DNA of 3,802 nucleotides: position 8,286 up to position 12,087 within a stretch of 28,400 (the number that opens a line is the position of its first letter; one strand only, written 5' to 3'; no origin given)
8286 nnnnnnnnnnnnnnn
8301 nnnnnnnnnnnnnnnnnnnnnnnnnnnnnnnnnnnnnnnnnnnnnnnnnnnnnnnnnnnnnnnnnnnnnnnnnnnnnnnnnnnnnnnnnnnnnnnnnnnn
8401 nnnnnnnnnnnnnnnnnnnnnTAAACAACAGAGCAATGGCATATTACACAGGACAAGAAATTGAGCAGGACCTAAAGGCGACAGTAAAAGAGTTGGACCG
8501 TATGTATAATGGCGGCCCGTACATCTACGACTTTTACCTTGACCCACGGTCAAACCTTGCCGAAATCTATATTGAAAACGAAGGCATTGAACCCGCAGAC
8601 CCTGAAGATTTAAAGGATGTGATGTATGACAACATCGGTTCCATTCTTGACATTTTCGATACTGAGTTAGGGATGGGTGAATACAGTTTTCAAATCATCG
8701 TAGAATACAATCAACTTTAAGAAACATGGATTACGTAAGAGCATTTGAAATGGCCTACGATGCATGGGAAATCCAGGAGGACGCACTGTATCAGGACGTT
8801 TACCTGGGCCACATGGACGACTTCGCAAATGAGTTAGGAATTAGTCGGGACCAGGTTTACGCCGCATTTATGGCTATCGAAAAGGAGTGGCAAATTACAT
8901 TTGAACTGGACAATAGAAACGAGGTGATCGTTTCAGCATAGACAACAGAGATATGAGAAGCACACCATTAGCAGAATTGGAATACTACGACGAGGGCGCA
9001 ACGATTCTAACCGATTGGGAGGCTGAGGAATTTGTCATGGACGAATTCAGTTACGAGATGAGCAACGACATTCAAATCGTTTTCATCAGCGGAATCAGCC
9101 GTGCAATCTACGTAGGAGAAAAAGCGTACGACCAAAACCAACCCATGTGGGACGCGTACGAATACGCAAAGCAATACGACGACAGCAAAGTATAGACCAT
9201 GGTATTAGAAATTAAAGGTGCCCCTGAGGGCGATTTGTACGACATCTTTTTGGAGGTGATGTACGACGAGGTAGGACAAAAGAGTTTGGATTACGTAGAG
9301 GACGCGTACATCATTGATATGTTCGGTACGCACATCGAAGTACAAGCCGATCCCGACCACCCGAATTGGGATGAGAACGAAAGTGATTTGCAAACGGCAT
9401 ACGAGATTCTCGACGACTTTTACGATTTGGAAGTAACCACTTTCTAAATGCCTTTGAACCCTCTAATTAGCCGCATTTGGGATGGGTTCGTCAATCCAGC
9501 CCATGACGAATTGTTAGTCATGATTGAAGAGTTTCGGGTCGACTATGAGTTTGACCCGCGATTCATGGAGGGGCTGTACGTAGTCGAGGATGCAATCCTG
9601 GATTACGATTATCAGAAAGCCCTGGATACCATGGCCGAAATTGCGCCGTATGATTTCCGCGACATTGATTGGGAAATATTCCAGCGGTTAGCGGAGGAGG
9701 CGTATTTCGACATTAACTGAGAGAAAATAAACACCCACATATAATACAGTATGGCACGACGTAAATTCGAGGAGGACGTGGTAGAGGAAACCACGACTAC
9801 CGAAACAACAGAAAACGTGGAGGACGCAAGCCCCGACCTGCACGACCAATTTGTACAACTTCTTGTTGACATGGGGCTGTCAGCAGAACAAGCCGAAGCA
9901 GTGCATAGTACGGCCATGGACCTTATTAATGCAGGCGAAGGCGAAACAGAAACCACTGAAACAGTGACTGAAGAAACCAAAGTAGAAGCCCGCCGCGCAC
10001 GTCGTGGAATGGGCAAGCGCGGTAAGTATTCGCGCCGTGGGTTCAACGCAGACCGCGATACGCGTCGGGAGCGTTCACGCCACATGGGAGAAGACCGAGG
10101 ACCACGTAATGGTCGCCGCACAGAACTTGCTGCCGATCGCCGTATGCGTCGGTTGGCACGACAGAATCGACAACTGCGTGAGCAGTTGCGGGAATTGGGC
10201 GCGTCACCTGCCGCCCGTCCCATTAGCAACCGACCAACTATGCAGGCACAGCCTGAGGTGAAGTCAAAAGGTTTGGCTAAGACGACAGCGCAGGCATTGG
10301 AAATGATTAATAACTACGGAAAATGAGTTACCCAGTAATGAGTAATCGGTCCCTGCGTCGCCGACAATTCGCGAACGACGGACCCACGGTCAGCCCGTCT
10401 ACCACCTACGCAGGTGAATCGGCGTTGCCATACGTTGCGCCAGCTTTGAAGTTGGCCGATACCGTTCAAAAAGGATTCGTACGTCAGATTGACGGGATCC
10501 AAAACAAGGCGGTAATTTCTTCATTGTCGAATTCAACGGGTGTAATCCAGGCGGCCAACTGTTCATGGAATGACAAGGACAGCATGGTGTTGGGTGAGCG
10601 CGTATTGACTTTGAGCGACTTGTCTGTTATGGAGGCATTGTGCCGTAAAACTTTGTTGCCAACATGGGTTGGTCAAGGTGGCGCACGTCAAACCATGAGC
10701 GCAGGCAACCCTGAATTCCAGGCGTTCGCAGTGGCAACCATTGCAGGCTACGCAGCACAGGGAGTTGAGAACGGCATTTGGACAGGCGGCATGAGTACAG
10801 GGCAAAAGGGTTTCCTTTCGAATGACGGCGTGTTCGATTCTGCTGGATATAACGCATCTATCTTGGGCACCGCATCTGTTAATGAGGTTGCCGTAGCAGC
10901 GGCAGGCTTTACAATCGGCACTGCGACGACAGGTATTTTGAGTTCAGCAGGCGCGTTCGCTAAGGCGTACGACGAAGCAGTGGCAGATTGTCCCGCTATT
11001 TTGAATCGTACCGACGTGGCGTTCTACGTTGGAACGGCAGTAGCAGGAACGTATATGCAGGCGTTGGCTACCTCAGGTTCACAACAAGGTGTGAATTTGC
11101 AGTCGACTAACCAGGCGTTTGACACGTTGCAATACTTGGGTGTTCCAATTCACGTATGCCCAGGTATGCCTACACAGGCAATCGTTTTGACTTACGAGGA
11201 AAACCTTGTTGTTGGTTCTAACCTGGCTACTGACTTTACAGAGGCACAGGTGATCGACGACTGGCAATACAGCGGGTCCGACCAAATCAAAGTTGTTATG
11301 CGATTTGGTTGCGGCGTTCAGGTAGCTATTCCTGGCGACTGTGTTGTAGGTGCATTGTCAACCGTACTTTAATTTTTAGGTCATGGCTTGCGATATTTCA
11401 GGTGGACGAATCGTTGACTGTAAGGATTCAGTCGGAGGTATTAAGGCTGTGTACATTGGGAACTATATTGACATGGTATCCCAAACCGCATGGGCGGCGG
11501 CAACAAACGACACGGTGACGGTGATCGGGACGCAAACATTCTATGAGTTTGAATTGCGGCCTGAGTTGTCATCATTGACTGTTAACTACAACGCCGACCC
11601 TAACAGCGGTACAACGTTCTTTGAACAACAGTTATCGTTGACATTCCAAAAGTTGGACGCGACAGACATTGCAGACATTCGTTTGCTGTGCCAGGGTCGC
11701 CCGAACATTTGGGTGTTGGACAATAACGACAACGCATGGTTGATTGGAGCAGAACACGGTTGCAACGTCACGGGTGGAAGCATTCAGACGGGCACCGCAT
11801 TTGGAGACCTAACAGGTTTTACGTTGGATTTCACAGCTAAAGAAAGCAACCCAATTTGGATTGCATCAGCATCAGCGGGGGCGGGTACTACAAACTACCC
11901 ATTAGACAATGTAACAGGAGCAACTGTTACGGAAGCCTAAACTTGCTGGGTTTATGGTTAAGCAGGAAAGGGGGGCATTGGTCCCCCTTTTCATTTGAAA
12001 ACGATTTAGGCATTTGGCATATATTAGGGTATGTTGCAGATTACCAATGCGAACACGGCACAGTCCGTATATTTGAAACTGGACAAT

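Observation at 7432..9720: Seven-gene island of strongly acidic small proteins (one ArdA-like) between the prohead protease and scaffold genes: candidate multi-protein DNA-mimic counter-defence cassette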

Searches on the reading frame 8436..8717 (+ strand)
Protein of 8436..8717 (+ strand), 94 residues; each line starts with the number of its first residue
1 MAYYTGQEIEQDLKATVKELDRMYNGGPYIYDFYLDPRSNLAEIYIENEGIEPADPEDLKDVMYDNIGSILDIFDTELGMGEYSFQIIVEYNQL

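Call 4: search_protein_families(library=pfam, proteins=[window:8436-8717:+], max_evalue=1)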
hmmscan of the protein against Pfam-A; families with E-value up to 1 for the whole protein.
window:8436-8717:+ (94 aa): 1 family
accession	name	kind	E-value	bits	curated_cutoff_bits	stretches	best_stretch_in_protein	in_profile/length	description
PF00633.29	HHH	-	0.2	12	24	0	49-62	3-16/30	Helix-hairpin-helix motif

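Call 5: search_protein_families(library=phrogs, proteins=[window:8436-8717:+], max_evalue=0.1)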
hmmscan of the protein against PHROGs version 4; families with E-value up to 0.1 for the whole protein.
window:8436-8717:+ (94 aa): 0 families

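Call 80: find_related_loci(query=window:8436-8717:+, collection=viral_contigs, flank=5000)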
Query window:8436-8717:+ (94 aa) in viral_contigs; peptide patterns used: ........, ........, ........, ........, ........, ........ (x = any residue, [..] = any of these).
7 stretches matched a pattern; 4 encode a relative of the query (tblastn E <= 1e-3); 4 distinct loci.
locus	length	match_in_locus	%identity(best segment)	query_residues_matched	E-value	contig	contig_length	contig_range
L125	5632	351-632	86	1-94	5e-52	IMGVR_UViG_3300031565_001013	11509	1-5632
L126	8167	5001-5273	75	1-91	6e-44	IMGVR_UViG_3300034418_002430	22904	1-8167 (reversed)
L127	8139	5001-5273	75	1-91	6e-44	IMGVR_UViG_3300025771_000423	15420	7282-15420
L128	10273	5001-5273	75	1-91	6e-44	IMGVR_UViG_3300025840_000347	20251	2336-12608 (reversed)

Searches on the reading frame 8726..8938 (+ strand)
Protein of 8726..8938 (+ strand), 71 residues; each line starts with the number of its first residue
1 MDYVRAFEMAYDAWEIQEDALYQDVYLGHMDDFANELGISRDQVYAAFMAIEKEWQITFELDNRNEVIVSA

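Call 4: search_protein_families(library=pfam, proteins=[window:8726-8938:+], max_evalue=1)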
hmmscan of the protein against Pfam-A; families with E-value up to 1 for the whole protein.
window:8726-8938:+ (71 aa): 1 family
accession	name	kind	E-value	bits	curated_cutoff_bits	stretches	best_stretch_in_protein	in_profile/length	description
PF02954.25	HTH_8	-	0.16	12.2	22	1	28-45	19-36/42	Bacterial regulatory protein, Fis family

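Call 5: search_protein_families(library=phrogs, proteins=[window:8726-8938:+], max_evalue=0.1)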
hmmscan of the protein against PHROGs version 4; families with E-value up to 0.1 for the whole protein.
window:8726-8938:+ (71 aa): 0 families

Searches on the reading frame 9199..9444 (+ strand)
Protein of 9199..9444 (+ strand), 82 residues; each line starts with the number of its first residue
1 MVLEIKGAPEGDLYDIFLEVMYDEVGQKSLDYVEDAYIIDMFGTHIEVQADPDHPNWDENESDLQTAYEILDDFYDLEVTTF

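Call 4: search_protein_families(library=pfam, proteins=[window:9199-9444:+], max_evalue=1)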
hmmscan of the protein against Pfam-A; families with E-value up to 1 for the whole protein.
window:9199-9444:+ (82 aa): 0 families

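Call 5: search_protein_families(library=phrogs, proteins=[window:9199-9444:+], max_evalue=0.1)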
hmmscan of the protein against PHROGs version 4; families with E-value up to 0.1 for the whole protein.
window:9199-9444:+ (82 aa): 0 families

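Call 81: find_related_loci(query=window:9199-9444:+, collection=viral_contigs, flank=5000)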
Query window:9199-9444:+ (82 aa) in viral_contigs; peptide patterns used: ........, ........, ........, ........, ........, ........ (x = any residue, [..] = any of these).
9 stretches matched a pattern, but none encodes a relative of the query by tblastn (E <= 1e-3).

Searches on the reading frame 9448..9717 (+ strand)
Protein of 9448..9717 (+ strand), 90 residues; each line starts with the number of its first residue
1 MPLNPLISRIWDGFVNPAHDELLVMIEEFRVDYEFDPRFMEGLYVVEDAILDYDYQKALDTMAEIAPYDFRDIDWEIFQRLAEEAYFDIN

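Call 4: search_protein_families(library=pfam, proteins=[window:9448-9717:+], max_evalue=1)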
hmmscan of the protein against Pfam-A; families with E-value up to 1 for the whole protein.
window:9448-9717:+ (90 aa): 0 families

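Call 5: search_protein_families(library=phrogs, proteins=[window:9448-9717:+], max_evalue=0.1)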
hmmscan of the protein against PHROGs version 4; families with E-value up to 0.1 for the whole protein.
window:9448-9717:+ (90 aa): 0 families

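Call 21: find_homologous_proteins(query=window:9448-9717:+, max_evalue=0.001)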
Query window:9448-9717:+ (90 aa): 4 proteins with E <= 0.001 among 6 candidates.
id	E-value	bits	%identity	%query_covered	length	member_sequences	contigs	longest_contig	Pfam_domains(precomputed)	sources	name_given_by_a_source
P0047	1.5e-51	190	94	100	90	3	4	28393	-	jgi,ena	-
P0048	3.9e-45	170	86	100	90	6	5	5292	-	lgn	-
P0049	2.6e-40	154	79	100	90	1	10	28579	-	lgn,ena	-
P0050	2.0e-30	122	66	94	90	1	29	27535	-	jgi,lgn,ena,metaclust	jgi:hypothetical protein|metaclust:\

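Call 73: find_encoding_contigs(protein=P0047, flank=6000, max_places=4)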
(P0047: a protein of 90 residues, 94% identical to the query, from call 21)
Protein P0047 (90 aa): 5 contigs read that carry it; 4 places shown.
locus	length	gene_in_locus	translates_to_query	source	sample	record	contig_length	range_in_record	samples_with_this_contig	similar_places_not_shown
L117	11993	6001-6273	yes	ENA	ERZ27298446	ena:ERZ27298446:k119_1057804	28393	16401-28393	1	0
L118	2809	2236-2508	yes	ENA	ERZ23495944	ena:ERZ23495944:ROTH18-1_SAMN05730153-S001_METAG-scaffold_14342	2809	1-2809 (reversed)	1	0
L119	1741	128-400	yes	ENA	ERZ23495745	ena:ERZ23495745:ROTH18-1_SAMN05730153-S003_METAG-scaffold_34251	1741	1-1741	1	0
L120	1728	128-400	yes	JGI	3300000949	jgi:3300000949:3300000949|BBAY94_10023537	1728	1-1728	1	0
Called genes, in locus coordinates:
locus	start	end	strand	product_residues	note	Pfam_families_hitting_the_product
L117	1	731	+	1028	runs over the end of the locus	-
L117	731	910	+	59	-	-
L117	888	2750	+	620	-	-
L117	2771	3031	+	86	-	-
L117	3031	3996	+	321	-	PF14550:Peptidase_S78_2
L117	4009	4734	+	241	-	PF07275:ArdA (faint)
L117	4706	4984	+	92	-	-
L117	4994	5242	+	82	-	-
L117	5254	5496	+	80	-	-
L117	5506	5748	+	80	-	-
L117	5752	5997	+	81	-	-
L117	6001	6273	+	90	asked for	-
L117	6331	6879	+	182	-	-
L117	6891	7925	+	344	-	-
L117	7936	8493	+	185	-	-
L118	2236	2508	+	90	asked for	-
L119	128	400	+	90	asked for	-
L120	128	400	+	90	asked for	-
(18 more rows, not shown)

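Call 74: find_encoding_contigs(protein=P0049, flank=6000, max_places=4)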
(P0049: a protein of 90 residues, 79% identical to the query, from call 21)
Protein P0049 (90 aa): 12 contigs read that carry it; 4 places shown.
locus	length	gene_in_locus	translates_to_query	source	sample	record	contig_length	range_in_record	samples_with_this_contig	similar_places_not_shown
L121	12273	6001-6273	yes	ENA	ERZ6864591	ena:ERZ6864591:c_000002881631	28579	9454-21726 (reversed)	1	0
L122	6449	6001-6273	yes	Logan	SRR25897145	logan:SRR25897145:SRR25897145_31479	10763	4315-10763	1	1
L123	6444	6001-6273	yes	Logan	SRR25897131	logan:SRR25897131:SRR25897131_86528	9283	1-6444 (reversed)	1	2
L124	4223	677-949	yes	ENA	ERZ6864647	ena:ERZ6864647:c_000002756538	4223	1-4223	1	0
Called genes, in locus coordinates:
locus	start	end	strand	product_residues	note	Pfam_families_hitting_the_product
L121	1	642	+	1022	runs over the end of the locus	-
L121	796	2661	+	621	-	-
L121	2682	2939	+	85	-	-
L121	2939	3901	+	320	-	PF14550:Peptidase_S78_2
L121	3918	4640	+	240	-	PF07275:ArdA (faint)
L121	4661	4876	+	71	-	-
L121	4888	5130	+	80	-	-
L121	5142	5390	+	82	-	-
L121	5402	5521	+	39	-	-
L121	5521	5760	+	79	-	-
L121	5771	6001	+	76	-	-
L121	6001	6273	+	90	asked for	-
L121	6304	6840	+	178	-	-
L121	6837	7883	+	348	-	-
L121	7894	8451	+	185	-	-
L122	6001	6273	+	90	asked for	-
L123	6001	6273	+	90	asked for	-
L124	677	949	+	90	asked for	-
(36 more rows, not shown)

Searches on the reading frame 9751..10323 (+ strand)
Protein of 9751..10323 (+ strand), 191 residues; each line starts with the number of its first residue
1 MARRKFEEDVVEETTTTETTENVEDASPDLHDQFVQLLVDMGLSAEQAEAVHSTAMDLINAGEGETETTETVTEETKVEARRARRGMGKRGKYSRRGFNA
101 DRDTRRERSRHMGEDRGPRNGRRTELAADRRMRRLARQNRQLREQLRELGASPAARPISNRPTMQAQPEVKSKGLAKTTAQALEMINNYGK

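Call 4: search_protein_families(library=pfam, proteins=[window:9751-10323:+], max_evalue=1)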
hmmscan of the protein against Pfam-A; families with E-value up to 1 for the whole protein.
window:9751-10323:+ (191 aa): 3 families
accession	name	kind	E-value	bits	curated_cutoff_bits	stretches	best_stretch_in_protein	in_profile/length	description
PF14053.11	DUF4248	-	0.027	15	27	1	127-158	22-53/68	Domain of unknown function (DUF4248)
PF14612.12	Ino80_Iec3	-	0.041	14.4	27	0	124-154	27-57/70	IEC3 subunit of the Ino80 complex, chromatin re-modelling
PF04102.17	SlyX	-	0.099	13.7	30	1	129-158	30-59/67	SlyX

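Call 5: search_protein_families(library=phrogs, proteins=[window:9751-10323:+], max_evalue=0.1)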
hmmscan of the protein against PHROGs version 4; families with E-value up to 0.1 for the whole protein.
window:9751-10323:+ (191 aa): 0 families

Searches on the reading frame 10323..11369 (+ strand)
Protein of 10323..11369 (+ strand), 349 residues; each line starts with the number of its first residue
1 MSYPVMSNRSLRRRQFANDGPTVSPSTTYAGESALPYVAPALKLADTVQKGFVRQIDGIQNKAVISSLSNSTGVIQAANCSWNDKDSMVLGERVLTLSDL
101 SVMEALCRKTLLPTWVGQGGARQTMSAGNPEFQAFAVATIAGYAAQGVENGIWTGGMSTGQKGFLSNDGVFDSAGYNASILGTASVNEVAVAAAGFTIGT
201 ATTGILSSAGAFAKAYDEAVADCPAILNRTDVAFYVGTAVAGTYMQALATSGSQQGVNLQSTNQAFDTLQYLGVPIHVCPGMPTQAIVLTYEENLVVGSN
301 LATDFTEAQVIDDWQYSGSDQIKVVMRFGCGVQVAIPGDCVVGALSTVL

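Call 4: search_protein_families(library=pfam, proteins=[window:10323-11369:+], max_evalue=1)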
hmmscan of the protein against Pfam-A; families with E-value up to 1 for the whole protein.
window:10323-11369:+ (349 aa): 1 family
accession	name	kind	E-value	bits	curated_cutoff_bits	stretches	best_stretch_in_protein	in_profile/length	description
PF15810.10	CCDC117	-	0.15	12.8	27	1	39-71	32-64/143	Coiled-coil domain-containing protein 117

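Call 5: search_protein_families(library=phrogs, proteins=[window:10323-11369:+], max_evalue=0.1)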
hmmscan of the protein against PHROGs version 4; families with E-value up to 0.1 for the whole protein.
window:10323-11369:+ (349 aa): 2 families
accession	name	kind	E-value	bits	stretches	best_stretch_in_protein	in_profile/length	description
phrog_11320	-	unknown function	6.2e-16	59.2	1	26-336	8-297/324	-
phrog_1623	-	head and packaging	2.6e-07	31.3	1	140-334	126-291/305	virion structural protein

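Call 7: search_dna_similar(query=window:10323-11369:+, collection=phages, mode=protein, max_rows=30)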
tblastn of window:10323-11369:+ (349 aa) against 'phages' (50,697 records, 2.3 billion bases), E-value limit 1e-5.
Records with a match: 4; places in all: 4; records where one place covers at least 80% of the query: 4.
Best place of each record, by identity: <60% 4.
By first word of the organism name: Nonlabens 4.
By host as written in the record: Persicivirga sp. IMCC12024 4.
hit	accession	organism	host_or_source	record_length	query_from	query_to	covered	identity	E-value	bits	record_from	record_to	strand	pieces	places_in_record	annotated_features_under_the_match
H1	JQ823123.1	Nonlabens phage P12024L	Persicivirga sp. IMCC12024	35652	22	342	92%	22.7%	6e-10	67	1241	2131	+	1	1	hypothetical protein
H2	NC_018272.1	Nonlabens phage P12024L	Persicivirga sp. IMCC12024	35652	22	342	92%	22.7%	6e-10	67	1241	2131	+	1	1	hypothetical protein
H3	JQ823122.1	Nonlabens phage P12024S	Persicivirga sp. IMCC12024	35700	22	342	92%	22.7%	1e-9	66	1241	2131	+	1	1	hypothetical protein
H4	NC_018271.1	Nonlabens phage P12024S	Persicivirga sp. IMCC12024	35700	22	342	92%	22.7%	1e-9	66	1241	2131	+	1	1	hypothetical protein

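Call 9: find_related_loci(query=window:10323-11369:+, collection=viral_contigs, flank=10000)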
Query window:10323-11369:+ (349 aa) in viral_contigs; peptide patterns used: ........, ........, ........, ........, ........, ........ (x = any residue, [..] = any of these).
33 stretches matched a pattern; 25 encode a relative of the query (tblastn E <= 1e-3); 25 distinct loci.
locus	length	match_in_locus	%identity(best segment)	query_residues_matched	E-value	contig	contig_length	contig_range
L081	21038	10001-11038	71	1-349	3e-164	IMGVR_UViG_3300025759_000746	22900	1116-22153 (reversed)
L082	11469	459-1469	72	2-343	1e-161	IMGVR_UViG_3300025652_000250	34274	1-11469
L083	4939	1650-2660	71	2-343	2e-163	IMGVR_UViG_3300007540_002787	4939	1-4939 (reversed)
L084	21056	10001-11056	66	5-349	5e-153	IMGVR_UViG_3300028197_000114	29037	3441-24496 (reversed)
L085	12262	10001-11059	66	5-349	9e-152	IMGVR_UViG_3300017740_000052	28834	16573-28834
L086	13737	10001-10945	72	15-333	9e-152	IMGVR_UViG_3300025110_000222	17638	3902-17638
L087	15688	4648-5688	67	4-349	2e-151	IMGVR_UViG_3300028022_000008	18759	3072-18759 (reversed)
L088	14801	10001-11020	66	5-349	9e-151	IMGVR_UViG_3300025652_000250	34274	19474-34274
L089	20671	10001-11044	67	2-349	5e-150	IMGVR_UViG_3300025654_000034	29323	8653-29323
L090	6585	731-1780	64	2-349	5e-150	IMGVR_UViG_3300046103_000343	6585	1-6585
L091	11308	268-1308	66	4-349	4e-149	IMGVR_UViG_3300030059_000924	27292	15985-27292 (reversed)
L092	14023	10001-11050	66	1-349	7e-149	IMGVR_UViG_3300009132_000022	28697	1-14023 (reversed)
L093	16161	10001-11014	67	1-333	2e-148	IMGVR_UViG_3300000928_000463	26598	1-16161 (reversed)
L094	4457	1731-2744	67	1-333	2e-151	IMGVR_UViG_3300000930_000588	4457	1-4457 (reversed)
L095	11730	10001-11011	66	1-343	4e-146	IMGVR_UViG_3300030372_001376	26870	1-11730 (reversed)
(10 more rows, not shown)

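Call 56: search_protein_families(library=pfam, proteins=[L084:6433-7251:+, L087:2514-3290:+], max_evalue=0.01)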
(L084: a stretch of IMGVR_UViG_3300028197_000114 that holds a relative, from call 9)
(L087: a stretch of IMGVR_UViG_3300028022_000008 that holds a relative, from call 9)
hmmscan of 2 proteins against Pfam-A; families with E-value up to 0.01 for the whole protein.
L084:6433-7251:+ (273 aa): 0 families

L087:2514-3290:+ (259 aa): 0 families

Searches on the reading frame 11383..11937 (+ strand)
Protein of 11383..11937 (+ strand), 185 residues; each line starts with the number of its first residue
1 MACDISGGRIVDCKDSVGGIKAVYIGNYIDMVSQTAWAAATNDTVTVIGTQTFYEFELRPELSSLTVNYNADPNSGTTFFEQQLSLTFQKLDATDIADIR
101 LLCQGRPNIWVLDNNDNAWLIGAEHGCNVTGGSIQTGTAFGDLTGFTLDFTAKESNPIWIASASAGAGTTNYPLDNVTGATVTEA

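Call 24: search_protein_families(library=pfam, proteins=[window:11383-11937:+], max_evalue=0.01)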
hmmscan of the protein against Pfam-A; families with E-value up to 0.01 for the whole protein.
window:11383-11937:+ (185 aa): 0 families

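Call 90: search_protein_families(library=phrogs, proteins=[window:11383-11937:+], max_evalue=0.001)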
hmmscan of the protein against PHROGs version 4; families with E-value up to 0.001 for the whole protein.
window:11383-11937:+ (185 aa): 1 family
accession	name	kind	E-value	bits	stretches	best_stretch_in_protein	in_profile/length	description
phrog_19091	-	unknown function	3.9e-27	96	1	1-156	1-155/181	-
